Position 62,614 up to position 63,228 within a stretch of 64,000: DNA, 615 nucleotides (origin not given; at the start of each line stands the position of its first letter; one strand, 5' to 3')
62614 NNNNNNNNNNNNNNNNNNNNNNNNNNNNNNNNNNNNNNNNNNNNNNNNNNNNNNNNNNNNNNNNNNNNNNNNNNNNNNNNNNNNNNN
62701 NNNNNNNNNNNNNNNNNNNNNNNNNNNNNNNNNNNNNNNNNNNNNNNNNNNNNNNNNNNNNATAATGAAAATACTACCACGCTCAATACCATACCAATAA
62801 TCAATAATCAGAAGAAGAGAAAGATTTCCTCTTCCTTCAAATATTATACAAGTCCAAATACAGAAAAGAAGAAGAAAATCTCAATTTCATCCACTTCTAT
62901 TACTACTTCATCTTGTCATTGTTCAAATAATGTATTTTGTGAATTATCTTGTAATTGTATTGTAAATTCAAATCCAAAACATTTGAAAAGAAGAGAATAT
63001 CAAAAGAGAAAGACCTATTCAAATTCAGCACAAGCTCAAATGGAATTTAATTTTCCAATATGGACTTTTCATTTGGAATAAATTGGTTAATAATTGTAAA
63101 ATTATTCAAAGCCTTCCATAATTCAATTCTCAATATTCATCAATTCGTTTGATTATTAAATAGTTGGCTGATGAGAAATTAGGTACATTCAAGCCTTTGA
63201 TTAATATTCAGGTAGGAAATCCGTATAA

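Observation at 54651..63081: Tandem array of a lineage-specific gene family with co-duplicated upstream element and a gene-fragment relic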

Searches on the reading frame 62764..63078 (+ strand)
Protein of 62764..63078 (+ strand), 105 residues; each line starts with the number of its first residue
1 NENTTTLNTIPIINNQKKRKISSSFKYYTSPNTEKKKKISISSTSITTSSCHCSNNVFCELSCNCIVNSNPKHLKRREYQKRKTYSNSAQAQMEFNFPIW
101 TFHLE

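Call 5: search_protein_families(library=pfam, proteins=[window:62764-63078:+], max_evalue=10)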
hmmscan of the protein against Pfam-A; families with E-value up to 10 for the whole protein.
window:62764-63078:+ (105 aa): 1 family
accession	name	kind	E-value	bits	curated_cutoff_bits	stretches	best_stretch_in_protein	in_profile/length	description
PF23519.1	Microp_apicomplexa_10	-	0.064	13.9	27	1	21-62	17-58/94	Apicomplexa microprotein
